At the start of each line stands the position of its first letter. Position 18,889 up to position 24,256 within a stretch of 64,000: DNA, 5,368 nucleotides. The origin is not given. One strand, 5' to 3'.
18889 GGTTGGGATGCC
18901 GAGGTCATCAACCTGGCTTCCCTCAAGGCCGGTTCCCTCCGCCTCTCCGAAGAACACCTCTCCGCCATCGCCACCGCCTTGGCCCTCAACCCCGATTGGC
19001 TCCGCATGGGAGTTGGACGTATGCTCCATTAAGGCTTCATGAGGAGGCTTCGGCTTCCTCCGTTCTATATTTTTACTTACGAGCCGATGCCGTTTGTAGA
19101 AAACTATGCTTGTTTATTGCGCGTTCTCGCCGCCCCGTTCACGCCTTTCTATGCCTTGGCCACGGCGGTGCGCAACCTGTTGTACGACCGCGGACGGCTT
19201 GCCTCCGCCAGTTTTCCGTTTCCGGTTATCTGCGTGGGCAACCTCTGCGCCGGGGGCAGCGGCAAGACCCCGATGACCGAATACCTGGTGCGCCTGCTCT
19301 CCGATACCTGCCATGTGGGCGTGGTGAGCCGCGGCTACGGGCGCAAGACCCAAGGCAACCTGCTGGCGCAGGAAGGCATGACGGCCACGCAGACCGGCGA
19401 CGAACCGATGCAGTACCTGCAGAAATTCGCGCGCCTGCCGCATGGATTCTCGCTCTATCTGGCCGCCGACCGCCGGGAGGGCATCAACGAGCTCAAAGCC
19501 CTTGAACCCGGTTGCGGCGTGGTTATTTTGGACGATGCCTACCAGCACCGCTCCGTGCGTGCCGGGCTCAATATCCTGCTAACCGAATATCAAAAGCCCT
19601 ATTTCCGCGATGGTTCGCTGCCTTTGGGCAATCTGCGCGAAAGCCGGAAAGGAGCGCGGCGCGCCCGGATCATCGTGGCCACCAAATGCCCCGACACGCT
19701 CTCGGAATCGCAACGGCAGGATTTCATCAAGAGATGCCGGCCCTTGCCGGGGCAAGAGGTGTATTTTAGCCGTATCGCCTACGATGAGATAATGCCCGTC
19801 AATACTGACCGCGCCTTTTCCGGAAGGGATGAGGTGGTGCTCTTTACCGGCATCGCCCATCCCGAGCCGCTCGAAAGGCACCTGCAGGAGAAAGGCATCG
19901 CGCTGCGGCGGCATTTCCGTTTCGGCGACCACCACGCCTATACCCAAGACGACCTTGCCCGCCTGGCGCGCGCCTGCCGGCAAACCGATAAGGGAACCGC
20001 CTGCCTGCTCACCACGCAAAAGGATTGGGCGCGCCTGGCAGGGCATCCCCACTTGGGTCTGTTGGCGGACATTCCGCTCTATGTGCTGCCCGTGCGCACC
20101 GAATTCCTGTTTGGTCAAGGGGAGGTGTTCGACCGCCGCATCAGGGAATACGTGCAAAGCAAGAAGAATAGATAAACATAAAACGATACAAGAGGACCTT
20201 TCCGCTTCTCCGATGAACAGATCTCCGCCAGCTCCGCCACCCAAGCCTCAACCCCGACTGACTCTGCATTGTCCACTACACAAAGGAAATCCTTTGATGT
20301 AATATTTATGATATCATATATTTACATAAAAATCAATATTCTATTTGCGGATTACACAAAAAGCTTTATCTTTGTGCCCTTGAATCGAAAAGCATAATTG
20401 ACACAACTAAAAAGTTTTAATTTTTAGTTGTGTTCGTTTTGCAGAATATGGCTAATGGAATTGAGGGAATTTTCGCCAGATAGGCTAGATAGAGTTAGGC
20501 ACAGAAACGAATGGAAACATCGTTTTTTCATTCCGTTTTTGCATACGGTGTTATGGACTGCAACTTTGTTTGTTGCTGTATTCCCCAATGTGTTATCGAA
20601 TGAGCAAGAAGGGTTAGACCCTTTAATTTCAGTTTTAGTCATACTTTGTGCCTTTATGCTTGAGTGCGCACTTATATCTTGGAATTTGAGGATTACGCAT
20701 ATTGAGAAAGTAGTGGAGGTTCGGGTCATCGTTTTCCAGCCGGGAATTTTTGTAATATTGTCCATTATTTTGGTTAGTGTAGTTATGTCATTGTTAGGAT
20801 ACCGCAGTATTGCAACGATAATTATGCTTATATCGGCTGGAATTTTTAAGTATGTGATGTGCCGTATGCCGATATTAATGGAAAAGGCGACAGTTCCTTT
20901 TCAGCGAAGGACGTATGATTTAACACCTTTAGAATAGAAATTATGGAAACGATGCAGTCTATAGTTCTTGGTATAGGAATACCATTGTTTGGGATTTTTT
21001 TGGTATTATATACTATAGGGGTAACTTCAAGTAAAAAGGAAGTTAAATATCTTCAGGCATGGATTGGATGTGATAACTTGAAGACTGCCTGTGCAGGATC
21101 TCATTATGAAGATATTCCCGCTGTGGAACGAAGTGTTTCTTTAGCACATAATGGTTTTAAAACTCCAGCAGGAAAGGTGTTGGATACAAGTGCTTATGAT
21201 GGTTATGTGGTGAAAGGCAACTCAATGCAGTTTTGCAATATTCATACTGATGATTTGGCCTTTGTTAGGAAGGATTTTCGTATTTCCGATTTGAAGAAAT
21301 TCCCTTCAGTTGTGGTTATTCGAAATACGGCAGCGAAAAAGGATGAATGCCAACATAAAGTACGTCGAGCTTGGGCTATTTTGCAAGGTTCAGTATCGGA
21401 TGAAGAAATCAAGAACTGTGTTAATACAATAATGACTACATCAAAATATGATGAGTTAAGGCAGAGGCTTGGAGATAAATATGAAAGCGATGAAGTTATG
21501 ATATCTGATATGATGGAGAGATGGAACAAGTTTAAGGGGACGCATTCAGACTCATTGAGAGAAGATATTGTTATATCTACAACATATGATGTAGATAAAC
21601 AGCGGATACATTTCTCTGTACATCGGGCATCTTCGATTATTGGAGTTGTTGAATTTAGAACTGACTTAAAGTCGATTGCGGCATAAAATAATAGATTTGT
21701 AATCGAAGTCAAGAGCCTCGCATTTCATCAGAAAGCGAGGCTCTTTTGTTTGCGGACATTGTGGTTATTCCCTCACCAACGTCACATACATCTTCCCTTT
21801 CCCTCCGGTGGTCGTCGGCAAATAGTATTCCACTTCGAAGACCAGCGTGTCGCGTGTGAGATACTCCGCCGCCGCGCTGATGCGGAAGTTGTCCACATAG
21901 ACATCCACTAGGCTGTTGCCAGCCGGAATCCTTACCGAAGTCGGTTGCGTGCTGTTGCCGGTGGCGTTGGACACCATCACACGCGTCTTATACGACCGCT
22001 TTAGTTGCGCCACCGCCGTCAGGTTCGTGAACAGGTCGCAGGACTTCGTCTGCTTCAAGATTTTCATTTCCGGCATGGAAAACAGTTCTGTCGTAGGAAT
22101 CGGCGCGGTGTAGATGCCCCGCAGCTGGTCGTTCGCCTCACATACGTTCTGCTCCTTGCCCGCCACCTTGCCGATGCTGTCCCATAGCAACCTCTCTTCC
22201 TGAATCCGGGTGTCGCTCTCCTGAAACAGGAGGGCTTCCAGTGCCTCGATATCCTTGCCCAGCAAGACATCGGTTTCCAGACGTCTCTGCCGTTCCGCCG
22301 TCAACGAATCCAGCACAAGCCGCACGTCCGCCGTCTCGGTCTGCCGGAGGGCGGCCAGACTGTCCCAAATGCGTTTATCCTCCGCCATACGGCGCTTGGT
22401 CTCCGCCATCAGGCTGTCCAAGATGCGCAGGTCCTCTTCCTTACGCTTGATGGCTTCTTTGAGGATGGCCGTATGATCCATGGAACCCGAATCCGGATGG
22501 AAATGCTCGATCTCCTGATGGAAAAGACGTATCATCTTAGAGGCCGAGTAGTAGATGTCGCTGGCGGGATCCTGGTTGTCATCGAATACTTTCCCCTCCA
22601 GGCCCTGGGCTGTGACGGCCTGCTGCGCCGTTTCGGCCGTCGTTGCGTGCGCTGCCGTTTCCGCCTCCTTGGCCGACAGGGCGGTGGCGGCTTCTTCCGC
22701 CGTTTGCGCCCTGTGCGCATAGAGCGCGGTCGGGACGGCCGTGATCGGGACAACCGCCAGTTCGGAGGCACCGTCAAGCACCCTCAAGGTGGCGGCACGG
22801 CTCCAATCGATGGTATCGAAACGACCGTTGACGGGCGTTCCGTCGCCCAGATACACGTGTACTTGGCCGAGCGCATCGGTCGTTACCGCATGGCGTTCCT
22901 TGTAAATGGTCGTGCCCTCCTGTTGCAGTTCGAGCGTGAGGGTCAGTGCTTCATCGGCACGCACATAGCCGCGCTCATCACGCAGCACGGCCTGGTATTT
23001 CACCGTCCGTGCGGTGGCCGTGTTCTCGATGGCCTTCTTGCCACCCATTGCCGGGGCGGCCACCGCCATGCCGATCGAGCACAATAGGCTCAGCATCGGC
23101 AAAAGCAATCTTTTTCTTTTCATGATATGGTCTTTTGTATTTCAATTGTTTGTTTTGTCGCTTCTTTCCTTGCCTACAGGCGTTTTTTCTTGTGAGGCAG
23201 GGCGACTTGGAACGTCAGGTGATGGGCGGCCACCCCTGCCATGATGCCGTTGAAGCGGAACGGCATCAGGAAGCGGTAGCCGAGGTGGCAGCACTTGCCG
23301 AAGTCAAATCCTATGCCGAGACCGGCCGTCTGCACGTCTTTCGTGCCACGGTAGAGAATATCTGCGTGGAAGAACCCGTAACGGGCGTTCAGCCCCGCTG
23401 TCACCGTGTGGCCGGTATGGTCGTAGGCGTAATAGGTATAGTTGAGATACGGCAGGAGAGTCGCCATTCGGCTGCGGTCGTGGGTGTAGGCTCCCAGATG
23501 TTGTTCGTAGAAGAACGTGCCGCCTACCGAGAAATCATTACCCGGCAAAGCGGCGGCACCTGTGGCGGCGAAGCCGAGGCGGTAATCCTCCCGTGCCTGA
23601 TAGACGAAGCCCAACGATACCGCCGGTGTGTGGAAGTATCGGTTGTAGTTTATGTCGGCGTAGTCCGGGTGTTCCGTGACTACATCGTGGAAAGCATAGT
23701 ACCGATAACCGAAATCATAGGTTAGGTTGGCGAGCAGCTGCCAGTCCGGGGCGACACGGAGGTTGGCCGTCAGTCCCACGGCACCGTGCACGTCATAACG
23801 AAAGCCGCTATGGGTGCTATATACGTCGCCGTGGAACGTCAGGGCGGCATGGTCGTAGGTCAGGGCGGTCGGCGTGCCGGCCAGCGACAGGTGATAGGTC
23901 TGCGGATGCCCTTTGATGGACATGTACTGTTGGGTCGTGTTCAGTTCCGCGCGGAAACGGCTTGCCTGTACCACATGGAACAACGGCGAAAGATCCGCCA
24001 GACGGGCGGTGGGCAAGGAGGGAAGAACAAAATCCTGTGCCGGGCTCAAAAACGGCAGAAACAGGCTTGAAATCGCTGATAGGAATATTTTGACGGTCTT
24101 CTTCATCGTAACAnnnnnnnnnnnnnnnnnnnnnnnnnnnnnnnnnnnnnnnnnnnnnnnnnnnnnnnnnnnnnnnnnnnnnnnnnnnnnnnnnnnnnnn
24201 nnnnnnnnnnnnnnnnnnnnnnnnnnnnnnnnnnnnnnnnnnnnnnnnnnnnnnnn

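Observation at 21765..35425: Tail-fibre / T9SS display module translationally coupled to the end of a conjugative tra operon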

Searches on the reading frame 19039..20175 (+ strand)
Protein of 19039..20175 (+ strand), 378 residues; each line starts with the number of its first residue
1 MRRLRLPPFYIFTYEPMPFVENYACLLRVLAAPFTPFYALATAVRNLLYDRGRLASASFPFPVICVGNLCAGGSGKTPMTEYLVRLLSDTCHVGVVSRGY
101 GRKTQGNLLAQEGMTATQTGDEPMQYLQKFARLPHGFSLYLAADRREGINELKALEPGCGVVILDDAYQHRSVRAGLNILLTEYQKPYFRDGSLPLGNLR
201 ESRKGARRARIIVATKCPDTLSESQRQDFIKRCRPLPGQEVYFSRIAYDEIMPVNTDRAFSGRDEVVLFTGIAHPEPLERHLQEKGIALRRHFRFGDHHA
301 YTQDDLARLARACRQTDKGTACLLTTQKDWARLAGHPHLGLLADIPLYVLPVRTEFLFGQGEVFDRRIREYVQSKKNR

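Call 12: search_protein_families(library=pfam, proteins=[window:19039-20175:+], max_evalue=0.01)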
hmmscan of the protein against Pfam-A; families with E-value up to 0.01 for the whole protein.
window:19039-20175:+ (378 aa): 1 family
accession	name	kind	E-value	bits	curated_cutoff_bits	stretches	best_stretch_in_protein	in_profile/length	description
PF02606.20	LpxK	-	1.1e-70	238.8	27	1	29-369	3-324/328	Tetraacyldisaccharide-1-P 4'-kinase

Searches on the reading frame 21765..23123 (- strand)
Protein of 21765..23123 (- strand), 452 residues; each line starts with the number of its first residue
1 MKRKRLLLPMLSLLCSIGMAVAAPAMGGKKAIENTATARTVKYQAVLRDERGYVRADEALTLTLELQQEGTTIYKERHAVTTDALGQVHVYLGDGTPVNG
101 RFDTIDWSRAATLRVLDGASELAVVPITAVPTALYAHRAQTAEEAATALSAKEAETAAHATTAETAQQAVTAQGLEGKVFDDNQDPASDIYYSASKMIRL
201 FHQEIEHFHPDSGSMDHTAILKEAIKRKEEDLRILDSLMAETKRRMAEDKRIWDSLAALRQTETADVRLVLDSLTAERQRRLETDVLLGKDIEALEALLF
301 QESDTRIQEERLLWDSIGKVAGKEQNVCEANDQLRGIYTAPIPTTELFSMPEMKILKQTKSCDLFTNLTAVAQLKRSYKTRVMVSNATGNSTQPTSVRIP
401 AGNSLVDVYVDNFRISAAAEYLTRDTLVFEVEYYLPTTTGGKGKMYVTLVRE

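Call 4: search_protein_families(library=pfam, proteins=[window:21765-23123:-], max_evalue=0.1)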
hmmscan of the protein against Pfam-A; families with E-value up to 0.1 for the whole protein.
window:21765-23123:- (452 aa): 1 family
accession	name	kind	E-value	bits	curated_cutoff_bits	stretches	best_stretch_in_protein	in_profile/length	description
PF20130.4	DUF6520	-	0.0017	19.1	25.4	1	1-29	1-30/83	Family of unknown function (DUF6520)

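Call 5: search_protein_families(library=ncbifam, proteins=[window:21765-23123:-], max_evalue=0.1)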
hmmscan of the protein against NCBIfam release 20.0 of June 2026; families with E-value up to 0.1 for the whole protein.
window:21765-23123:- (452 aa): 2 families
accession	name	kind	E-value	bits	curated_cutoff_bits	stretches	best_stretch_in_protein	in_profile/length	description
NF007680.0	PRK10355.1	equivalog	0.0065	15.7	504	1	118-185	177-245/331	D-xylose ABC transporter substrate-binding protein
NF053851.1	Bdello_MAT_N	subfamily_domain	0.0073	16.1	60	0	33-98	9-78/162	mosaic adhesive trimer family chimeric fiber protein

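Call 82: search_protein_families(library=phrogs, proteins=[window:21765-23123:-], max_evalue=0.001)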
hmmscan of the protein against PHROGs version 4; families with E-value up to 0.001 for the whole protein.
window:21765-23123:- (452 aa): 0 families

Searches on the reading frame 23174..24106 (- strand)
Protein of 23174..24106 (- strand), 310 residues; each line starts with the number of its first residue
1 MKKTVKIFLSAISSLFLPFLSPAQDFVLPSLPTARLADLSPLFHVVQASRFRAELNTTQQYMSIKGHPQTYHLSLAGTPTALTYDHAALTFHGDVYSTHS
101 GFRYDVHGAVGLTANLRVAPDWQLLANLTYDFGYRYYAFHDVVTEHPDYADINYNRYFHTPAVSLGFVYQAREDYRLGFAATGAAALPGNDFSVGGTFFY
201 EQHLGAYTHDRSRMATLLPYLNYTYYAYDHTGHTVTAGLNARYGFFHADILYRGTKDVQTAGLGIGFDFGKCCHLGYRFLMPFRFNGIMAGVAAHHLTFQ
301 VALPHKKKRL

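Call 4: search_protein_families(library=pfam, proteins=[window:23174-24106:-], max_evalue=0.1)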
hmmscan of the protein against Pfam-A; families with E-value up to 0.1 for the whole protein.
window:23174-24106:- (310 aa): 0 families

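Call 5: search_protein_families(library=ncbifam, proteins=[window:23174-24106:-], max_evalue=0.1)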
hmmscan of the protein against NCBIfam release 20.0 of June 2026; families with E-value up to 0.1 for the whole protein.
window:23174-24106:- (310 aa): 1 family
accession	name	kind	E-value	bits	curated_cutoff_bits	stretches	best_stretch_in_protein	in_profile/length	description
TIGR03519.1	T9SS_PorP_fam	subfamily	1.8e-05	24.3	90.55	1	46-279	42-269/292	PorP/SprF family type IX secretion system membrane protein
